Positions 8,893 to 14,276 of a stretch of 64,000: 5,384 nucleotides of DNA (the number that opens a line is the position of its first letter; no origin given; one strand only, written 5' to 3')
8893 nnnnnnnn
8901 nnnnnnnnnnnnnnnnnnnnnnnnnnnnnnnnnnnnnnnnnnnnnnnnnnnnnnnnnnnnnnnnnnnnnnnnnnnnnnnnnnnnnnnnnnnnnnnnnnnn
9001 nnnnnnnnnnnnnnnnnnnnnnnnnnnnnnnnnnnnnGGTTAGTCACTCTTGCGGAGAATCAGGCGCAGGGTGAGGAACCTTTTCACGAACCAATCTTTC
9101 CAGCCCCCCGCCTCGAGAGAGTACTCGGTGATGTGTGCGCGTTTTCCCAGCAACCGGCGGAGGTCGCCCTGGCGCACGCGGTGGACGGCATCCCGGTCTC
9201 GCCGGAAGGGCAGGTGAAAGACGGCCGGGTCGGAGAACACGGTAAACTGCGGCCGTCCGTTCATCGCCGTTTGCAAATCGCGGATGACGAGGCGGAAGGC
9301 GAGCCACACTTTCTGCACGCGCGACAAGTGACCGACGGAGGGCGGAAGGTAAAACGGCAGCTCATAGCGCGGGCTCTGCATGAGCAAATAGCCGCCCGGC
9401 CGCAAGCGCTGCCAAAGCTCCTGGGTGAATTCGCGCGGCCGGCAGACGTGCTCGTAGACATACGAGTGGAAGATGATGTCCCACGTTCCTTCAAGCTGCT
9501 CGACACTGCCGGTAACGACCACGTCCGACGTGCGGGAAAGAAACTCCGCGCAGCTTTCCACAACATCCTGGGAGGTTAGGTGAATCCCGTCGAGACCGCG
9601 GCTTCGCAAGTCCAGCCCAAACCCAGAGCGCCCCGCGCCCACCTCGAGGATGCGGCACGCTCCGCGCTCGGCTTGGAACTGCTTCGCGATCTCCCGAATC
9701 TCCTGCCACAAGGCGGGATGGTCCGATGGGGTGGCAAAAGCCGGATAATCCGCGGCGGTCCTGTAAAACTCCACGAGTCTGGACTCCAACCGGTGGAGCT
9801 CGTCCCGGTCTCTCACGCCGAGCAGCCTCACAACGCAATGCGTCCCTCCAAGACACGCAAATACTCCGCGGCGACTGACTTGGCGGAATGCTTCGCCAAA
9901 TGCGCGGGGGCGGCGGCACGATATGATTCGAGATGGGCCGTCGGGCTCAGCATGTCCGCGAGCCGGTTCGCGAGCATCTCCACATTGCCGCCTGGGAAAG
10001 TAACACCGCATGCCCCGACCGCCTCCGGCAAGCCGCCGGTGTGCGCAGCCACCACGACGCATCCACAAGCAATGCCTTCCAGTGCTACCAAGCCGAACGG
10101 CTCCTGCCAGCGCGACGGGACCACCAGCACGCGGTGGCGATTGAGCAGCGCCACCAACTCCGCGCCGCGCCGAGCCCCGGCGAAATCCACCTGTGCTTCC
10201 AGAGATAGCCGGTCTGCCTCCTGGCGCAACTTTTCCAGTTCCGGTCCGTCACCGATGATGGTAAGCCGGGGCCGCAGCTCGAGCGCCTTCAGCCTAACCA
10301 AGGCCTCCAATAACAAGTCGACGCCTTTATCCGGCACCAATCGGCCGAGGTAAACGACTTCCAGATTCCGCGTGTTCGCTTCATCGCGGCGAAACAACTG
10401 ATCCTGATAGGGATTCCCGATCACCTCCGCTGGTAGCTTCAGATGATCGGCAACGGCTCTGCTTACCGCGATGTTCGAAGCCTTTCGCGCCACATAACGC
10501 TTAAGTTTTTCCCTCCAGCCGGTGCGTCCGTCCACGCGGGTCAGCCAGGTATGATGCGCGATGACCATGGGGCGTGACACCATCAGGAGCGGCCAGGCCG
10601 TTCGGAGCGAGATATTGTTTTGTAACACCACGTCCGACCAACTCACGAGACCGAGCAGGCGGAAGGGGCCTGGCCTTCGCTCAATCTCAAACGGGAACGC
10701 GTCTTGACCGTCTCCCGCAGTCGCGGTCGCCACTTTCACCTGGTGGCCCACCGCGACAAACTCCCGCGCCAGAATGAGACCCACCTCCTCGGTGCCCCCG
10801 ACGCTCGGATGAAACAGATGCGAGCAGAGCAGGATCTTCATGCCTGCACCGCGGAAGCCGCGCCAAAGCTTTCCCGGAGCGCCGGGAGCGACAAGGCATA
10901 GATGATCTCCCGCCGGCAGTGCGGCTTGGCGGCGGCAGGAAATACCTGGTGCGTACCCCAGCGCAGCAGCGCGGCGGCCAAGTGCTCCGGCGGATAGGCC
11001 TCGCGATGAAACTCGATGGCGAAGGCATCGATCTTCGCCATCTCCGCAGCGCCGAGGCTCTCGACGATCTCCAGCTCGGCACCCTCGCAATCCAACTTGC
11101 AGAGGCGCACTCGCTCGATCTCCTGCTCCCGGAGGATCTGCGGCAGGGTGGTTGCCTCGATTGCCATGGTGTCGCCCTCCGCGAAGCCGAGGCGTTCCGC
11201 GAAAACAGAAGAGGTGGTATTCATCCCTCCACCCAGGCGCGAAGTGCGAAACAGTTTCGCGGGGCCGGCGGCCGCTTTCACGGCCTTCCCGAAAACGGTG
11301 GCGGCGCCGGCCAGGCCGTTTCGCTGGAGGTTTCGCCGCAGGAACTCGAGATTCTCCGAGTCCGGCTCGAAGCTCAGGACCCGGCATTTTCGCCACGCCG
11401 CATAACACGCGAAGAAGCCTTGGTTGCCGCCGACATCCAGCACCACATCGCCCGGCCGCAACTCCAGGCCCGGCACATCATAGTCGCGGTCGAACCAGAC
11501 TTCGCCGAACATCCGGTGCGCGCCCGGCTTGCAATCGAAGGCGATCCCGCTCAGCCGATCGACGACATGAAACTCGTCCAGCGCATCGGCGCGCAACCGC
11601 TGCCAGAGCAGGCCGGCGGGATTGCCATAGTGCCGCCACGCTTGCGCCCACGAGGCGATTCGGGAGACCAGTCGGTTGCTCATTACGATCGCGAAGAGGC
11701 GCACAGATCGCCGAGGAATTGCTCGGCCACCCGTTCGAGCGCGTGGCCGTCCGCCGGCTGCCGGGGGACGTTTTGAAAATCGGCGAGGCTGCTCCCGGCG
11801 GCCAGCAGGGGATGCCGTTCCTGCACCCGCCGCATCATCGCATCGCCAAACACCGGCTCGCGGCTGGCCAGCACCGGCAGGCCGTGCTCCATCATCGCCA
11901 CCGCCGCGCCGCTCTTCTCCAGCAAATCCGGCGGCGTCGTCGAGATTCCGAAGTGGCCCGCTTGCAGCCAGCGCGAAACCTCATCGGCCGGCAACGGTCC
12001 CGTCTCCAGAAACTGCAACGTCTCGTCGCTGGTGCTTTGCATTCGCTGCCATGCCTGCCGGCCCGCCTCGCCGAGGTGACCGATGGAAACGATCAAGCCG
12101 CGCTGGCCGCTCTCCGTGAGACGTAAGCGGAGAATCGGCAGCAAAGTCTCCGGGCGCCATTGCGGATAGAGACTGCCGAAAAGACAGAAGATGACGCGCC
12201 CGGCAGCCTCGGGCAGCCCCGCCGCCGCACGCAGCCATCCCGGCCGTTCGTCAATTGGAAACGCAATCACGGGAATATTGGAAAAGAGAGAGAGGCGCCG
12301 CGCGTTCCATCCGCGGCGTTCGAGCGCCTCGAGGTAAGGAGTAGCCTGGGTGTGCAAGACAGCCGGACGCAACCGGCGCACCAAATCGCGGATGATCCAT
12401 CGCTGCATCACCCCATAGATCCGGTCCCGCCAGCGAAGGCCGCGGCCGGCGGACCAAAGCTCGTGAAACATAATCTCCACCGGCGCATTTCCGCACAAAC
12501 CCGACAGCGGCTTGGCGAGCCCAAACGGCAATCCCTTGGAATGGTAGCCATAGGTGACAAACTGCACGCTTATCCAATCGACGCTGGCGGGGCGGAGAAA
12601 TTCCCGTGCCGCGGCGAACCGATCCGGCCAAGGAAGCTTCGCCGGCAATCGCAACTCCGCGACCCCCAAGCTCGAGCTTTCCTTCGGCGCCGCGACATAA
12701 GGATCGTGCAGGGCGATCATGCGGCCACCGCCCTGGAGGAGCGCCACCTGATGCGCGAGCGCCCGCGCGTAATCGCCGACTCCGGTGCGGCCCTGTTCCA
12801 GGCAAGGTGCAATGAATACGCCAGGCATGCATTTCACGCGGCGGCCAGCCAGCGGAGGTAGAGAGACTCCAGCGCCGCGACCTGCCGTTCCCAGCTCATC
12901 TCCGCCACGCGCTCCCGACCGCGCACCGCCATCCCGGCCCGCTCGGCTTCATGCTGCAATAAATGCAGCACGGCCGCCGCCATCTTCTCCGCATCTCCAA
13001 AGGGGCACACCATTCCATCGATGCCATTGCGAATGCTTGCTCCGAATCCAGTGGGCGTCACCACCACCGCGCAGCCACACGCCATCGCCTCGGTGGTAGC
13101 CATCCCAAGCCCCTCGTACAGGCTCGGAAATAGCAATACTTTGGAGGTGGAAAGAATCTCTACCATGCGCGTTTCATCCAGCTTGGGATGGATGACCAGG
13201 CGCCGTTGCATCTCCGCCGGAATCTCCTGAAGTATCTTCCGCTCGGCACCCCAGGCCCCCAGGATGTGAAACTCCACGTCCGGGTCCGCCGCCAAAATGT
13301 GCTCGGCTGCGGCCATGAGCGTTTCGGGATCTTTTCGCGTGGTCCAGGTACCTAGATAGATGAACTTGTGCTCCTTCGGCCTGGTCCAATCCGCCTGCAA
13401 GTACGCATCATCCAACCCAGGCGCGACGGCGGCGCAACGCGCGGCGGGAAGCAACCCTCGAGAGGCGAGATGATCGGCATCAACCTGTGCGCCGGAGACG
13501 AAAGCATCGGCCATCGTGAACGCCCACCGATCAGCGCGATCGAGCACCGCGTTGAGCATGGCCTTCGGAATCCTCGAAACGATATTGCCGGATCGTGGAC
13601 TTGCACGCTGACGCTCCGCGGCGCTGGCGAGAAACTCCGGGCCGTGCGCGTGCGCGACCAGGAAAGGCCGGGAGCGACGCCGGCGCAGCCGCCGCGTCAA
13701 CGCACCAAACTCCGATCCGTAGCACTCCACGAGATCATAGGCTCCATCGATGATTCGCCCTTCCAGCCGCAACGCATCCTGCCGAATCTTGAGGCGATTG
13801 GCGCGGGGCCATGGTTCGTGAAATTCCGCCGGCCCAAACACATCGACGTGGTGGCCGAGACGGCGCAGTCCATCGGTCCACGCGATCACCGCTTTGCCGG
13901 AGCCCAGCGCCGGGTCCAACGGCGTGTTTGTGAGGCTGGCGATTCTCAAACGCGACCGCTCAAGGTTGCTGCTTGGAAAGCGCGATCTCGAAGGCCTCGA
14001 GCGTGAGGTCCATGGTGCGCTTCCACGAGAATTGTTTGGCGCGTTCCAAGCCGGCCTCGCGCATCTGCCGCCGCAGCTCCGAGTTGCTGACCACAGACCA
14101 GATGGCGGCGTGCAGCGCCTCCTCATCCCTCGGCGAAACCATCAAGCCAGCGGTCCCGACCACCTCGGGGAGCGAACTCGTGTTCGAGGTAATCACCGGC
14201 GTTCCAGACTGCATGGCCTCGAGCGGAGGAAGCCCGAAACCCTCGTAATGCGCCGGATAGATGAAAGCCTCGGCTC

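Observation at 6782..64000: Giant PEP-CTERM protein directly upstream of a 22-gene methylated-glycan operon: candidate dedicated surface glyco-adhesin system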

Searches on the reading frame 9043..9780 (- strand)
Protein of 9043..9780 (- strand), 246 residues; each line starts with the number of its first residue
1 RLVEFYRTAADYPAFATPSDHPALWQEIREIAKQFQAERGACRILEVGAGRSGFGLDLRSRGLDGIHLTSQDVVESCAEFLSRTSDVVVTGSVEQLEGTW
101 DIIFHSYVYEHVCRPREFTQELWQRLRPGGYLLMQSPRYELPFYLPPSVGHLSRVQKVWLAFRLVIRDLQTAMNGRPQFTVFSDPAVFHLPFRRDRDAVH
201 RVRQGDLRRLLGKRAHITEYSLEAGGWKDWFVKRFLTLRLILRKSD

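Call 9: search_protein_families(library=pfam, proteins=[window:9043-9780:-], max_evalue=0.01)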
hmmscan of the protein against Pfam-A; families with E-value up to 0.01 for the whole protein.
window:9043-9780:- (246 aa): 5 families
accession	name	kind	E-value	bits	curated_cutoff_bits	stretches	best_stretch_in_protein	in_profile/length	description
PF13489.12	Methyltransf_23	-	5.5e-07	29.9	27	1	30-150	12-124/164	Methyltransferase domain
PF08241.18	Methyltransf_11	-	1.2e-06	29.5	21.2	1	45-133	1-94/95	Methyltransferase domain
PF13847.12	Methyltransf_31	-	5.2e-05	23.4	27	1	40-142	3-119/145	Methyltransferase domain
PF08242.18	Methyltransf_12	-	9.5e-05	23.5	30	1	45-132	1-98/98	Methyltransferase domain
PF13649.12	Methyltransf_25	-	0.002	19.2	27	1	44-130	1-97/97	Methyltransferase domain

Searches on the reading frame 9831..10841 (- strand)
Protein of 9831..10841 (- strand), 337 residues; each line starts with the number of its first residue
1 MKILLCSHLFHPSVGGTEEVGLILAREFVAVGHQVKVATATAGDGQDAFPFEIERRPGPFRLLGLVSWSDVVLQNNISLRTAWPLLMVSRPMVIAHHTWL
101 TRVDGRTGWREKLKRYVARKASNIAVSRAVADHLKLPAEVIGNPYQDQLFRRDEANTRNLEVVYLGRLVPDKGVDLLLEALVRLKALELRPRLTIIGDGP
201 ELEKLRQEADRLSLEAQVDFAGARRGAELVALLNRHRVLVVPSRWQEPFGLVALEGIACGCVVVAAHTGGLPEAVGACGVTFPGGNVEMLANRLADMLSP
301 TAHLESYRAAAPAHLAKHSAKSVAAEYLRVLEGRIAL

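Call 9: search_protein_families(library=pfam, proteins=[window:9831-10841:-], max_evalue=0.01)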
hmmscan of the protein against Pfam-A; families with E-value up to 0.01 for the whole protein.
window:9831-10841:- (337 aa): 5 families
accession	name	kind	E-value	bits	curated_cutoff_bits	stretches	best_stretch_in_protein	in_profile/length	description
PF00534.26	Glycos_transf_1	-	1.2e-33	116.5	26.4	1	150-311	6-169/172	Glycosyl transferases group 1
PF13692.12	Glyco_trans_1_4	-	6.8e-29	101.4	27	1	161-299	3-141/142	Glycosyl transferases group 1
PF20706.3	GT4-conflict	-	1.7e-11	44.2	26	1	150-275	188-320/385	Family 4 Glycosyltransferase in conflict systems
PF13439.12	Glyco_transf_4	-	1.6e-05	25.4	28.5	1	14-135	1-149/170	Glycosyltransferase Family 4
PF13524.12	Glyco_trans_1_2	-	4.6e-05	23.8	25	1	177-328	5-143/144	Glycosyl transferase-like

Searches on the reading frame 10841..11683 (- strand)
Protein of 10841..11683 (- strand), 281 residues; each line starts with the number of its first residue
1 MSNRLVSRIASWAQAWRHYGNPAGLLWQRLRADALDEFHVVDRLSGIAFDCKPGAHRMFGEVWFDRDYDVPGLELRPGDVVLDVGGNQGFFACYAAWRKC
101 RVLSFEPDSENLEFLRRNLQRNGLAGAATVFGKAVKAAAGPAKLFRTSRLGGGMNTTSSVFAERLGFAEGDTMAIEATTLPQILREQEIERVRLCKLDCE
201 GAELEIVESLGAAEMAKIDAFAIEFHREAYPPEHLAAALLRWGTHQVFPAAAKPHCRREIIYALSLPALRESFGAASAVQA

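Call 9: search_protein_families(library=pfam, proteins=[window:10841-11683:-], max_evalue=0.01)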
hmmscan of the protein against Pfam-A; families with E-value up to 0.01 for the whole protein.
window:10841-11683:- (281 aa): 1 family
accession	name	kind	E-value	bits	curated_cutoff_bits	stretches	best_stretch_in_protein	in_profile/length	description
PF05050.19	Methyltransf_21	-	6.7e-14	52.8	22.7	1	83-229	1-152/173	Methyltransferase FkbM domain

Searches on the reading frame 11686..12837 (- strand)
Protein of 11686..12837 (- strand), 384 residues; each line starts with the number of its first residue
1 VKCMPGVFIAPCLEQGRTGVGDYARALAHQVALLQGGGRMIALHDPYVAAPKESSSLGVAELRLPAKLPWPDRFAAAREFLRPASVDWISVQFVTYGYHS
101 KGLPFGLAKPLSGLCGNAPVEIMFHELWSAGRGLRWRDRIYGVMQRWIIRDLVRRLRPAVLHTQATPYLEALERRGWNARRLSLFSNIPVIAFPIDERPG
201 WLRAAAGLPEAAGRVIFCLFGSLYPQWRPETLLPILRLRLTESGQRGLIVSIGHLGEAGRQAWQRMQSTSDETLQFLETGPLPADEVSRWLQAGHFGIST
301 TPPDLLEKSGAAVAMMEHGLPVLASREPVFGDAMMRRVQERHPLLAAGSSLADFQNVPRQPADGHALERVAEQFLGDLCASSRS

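Call 9: search_protein_families(library=pfam, proteins=[window:11686-12837:-], max_evalue=0.01)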
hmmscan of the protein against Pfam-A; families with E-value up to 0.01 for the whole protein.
window:11686-12837:- (384 aa): 0 families

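Call 12: search_protein_families(library=pfam, proteins=[window:11686-12837:-], max_evalue=1)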
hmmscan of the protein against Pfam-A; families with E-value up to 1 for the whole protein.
window:11686-12837:- (384 aa): 2 families
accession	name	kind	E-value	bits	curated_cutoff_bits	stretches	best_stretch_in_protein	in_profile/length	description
PF13579.12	Glyco_trans_4_4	-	0.14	12.9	29.7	1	18-187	1-157/158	Glycosyl transferase 4-like domain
PF21934.1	Yop-YscD_ppl_3rd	-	0.26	11.5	24.3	0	247-269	27-48/64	YscD/CdsD-like Bon-like domain 3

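Call 51: search_protein_families(library=ncbifam, proteins=[window:11686-12837:-], max_evalue=0.001)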
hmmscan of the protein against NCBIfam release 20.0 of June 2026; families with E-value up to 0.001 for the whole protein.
window:11686-12837:- (384 aa): 0 families

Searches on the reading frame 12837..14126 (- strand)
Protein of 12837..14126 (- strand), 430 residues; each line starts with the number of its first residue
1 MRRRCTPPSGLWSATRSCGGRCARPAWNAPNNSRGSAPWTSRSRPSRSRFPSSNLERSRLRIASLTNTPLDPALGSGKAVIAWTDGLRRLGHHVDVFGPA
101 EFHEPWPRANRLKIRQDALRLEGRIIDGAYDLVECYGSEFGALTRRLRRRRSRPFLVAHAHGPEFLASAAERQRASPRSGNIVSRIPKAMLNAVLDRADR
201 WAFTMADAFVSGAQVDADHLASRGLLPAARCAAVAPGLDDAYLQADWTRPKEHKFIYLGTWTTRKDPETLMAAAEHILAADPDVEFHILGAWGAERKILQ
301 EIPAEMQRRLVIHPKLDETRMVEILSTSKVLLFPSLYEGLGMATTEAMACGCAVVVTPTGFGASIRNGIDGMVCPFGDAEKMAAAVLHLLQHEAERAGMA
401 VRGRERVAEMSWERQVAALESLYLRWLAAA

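Call 9: search_protein_families(library=pfam, proteins=[window:12837-14126:-], max_evalue=0.01)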
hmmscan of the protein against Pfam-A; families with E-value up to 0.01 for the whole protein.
window:12837-14126:- (430 aa): 6 families
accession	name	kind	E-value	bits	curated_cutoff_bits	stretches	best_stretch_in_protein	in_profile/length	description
PF13692.12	Glyco_trans_1_4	-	4.2e-25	89.1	27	1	253-391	2-141/142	Glycosyl transferases group 1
PF00534.26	Glycos_transf_1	-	5.3e-24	85.1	26.4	1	250-405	13-171/172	Glycosyl transferases group 1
PF13524.12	Glyco_trans_1_2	-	7.6e-13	49.1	25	1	279-419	10-142/144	Glycosyl transferase-like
PF20706.3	GT4-conflict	-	1.5e-09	37.8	26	1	229-419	172-385/385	Family 4 Glycosyltransferase in conflict systems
PF13439.12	Glyco_transf_4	-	1.7e-07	31.9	28.5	1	75-240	3-168/170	Glycosyltransferase Family 4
PF13579.12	Glyco_trans_4_4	-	4.6e-06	27.5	29.7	1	76-237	3-158/158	Glycosyl transferase 4-like domain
